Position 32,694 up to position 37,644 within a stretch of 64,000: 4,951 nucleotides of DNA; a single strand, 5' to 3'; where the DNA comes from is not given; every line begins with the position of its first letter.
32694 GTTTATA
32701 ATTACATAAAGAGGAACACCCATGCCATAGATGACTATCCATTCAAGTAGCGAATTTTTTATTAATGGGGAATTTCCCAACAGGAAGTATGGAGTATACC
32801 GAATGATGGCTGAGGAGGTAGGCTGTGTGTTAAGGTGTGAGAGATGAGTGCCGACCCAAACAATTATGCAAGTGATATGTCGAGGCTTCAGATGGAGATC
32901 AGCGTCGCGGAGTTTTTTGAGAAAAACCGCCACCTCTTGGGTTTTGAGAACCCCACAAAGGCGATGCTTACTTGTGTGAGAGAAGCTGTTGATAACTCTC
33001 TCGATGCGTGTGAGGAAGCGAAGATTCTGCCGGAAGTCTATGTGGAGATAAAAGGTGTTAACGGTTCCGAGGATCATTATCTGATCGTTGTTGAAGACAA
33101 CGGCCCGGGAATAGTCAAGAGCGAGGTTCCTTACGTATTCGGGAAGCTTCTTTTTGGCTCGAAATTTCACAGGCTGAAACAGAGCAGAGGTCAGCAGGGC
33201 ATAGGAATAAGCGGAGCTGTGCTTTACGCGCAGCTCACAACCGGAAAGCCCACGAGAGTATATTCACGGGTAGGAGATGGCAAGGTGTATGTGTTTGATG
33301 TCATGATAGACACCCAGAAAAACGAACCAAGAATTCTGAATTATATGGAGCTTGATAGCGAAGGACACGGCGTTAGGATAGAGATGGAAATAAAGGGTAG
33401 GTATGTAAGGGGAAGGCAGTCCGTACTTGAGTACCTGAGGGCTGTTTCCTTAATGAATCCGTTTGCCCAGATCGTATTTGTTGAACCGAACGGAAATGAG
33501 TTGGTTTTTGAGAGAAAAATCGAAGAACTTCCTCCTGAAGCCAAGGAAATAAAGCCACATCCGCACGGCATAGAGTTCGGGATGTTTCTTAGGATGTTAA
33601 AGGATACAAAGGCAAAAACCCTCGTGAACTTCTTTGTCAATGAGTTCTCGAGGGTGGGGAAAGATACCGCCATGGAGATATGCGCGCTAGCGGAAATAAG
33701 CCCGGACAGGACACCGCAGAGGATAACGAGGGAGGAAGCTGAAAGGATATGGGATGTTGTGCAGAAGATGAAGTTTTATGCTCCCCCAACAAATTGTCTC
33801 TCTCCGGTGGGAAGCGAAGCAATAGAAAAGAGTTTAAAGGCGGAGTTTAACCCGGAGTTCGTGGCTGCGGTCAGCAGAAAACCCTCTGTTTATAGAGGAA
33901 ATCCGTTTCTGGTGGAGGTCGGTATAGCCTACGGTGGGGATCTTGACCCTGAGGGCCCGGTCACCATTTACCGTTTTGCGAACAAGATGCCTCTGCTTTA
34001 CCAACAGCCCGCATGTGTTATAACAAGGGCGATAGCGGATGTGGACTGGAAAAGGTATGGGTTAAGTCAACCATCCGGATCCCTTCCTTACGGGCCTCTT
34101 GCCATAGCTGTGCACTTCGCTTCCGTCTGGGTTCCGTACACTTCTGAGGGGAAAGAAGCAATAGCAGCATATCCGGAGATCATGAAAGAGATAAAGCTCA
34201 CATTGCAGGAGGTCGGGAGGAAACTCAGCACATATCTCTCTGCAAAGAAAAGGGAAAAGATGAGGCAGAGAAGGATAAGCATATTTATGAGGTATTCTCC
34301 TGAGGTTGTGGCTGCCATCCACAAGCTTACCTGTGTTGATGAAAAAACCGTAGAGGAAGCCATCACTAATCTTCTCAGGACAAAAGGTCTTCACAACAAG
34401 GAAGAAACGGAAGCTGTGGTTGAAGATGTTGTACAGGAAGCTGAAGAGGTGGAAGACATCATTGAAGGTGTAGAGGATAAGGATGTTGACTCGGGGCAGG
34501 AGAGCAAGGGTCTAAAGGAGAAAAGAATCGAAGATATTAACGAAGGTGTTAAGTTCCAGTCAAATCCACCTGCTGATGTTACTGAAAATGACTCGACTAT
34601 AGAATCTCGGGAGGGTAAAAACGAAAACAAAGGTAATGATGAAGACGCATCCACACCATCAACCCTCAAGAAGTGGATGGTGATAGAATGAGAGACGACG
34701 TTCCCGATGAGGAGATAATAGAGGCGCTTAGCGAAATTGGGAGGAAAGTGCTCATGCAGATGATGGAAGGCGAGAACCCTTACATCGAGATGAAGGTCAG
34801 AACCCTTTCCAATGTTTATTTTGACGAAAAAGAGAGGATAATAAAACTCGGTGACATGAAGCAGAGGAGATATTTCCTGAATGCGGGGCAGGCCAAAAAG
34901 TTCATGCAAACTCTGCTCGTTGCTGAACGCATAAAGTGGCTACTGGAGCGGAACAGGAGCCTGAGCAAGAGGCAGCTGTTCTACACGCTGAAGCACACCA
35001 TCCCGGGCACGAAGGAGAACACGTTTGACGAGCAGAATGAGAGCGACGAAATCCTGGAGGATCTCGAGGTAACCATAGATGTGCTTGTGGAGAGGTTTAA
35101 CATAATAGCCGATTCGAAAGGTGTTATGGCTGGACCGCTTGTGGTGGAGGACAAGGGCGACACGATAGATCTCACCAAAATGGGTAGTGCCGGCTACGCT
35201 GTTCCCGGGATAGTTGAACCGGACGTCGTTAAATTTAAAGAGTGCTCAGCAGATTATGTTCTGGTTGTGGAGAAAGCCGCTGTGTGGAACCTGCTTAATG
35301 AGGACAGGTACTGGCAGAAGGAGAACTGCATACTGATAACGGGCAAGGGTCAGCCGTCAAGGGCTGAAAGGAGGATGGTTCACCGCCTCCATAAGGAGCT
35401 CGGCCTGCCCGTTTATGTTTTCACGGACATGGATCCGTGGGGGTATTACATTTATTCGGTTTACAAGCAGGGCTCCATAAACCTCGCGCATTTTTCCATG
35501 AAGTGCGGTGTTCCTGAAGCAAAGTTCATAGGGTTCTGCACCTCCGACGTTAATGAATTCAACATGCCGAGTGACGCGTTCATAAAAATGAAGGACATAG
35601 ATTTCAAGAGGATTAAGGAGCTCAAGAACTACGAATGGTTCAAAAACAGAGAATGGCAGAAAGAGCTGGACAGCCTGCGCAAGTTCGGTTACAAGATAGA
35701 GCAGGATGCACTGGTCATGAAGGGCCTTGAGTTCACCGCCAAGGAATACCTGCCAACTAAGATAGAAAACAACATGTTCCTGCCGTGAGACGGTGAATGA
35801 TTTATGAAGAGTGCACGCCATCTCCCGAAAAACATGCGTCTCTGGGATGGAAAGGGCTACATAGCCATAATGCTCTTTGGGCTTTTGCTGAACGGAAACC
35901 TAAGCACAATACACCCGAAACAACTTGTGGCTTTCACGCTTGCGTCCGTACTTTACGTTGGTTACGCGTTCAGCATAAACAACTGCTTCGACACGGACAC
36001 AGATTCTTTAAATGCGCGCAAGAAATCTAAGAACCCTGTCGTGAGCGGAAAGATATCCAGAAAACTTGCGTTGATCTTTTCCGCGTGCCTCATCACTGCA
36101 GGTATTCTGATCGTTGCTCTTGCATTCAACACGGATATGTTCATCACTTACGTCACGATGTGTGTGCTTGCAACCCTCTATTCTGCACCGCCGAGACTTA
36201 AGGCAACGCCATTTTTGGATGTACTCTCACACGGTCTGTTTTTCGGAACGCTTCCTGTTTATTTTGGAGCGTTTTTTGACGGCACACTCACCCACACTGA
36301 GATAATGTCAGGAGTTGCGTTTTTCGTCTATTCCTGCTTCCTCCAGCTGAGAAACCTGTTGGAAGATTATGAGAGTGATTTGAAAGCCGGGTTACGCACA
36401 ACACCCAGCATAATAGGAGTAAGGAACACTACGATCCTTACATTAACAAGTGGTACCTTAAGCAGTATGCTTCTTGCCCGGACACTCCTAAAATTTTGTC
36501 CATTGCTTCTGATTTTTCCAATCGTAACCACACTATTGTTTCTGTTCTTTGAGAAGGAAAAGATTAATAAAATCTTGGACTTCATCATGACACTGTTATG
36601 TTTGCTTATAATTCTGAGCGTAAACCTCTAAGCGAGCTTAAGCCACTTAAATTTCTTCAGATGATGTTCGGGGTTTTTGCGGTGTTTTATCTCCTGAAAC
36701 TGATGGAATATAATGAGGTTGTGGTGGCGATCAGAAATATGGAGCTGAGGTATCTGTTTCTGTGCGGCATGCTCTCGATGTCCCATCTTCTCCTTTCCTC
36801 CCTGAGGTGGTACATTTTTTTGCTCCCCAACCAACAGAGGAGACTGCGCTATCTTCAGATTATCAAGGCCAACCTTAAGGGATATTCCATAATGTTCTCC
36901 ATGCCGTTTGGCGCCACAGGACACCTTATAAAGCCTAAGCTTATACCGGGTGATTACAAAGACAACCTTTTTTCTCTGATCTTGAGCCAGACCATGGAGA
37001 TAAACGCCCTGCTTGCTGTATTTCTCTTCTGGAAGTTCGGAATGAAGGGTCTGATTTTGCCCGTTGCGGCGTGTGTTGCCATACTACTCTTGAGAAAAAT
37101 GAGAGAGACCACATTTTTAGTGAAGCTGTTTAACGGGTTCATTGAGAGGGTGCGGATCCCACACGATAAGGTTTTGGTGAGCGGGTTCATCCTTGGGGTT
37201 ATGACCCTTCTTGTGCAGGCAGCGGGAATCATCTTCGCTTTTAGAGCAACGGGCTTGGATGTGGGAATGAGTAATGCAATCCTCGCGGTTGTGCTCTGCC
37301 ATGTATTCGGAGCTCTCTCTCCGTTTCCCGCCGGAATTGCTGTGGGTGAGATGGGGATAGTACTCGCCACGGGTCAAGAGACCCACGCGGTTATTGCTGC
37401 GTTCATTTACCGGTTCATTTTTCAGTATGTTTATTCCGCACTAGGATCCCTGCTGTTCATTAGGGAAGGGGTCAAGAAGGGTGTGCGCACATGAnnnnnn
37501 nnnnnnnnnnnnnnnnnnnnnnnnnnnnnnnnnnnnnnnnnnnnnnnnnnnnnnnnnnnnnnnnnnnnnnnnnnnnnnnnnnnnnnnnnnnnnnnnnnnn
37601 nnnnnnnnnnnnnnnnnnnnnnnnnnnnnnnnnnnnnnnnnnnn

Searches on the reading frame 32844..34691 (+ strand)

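Call 7: search_protein_families(library=pfam, proteins=[window:32844-34691:+], max_evalue=0.01)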
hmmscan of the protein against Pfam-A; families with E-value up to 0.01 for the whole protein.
window:32844-34691:+ (615 aa): 5 families
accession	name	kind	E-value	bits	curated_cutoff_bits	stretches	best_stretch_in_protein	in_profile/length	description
PF09239.17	Topo-VIb_trans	-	2.7e-64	216.2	24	1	314-477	1-159/159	Topoisomerase VI B subunit, transducer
PF02518.31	HATPase_c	-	7e-11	43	26.4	1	42-151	7-105/111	Histidine kinase-, DNA gyrase B-, and HSP90-like ATPase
PF13589.12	HATPase_c_3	-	1.9e-07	31.6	25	1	44-132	6-89/137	Histidine kinase-, DNA gyrase B-, and HSP90-like ATPase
PF05833.16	NFACT_N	-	2e-05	24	31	1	228-309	160-239/456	NFACT N-terminal and middle domains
PF00416.27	Ribosomal_S13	-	0.00073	20.4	31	0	258-315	10-67/128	Ribosomal protein S13/S18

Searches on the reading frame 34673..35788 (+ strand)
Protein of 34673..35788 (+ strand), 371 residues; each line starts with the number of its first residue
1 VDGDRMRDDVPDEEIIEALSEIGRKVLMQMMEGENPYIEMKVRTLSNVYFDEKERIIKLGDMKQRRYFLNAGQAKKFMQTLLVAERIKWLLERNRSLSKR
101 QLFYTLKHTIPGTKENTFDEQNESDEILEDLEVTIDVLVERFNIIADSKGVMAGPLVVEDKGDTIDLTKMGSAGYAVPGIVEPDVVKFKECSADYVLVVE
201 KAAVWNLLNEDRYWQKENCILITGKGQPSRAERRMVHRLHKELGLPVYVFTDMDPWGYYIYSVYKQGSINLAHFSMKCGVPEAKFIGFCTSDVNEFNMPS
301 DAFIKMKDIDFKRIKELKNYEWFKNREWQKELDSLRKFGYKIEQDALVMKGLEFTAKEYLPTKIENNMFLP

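Call 7: search_protein_families(library=pfam, proteins=[window:34673-35788:+], max_evalue=0.01)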
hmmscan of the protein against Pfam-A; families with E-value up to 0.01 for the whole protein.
window:34673-35788:+ (371 aa): 5 families
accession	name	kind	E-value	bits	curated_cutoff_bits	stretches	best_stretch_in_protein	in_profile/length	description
PF21180.3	TOP6A-Spo11_Toprim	-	1.5e-60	204.5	24.1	1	195-364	1-170/170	Topoisomerase 6 subunit A/Spo11, Toprim domain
PF04406.19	TP6A_N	-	1.5e-15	57.2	26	1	75-144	1-62/62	Type IIB DNA topoisomerase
PF20768.2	Topo_VI_alpha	-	4e-07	30.2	23.6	1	151-191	6-49/50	All-beta domain in DNA topoisomerase VI alpha subunit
PF23947.1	DUF7281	-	0.0022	18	27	0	181-260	30-109/183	Domain of unknown function (DUF7281)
PF09664.16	DUF2399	-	0.0091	16.2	23.4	0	192-260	18-83/152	Protein of unknown function C-terminus (DUF2399)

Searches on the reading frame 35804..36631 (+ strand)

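Call 7: search_protein_families(library=pfam, proteins=[window:35804-36631:+], max_evalue=0.01)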
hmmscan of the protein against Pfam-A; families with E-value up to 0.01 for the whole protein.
window:35804-36631:+ (275 aa): 1 family
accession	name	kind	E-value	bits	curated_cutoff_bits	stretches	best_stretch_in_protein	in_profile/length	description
PF01040.23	UbiA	-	7.3e-33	114.3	34.2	1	22-250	4-228/250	UbiA prenyltransferase family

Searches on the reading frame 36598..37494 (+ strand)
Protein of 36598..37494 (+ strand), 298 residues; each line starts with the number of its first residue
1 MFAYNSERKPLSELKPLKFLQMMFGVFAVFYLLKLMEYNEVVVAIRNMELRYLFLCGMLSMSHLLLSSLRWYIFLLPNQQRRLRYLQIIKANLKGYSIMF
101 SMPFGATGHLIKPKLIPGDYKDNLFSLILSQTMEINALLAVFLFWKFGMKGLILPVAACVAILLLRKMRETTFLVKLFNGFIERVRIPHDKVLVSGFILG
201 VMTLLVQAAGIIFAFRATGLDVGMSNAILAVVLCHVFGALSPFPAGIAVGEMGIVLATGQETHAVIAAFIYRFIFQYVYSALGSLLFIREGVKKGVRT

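Call 7: search_protein_families(library=pfam, proteins=[window:36598-37494:+], max_evalue=0.01)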
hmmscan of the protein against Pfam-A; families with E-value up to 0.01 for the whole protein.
window:36598-37494:+ (298 aa): 1 family
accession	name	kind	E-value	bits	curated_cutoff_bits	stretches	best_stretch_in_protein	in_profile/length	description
PF03706.18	LPG_synthase_TM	-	1.7e-14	54.4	33.4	1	22-283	5-302/302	Lysylphosphatidylglycerol synthase TM region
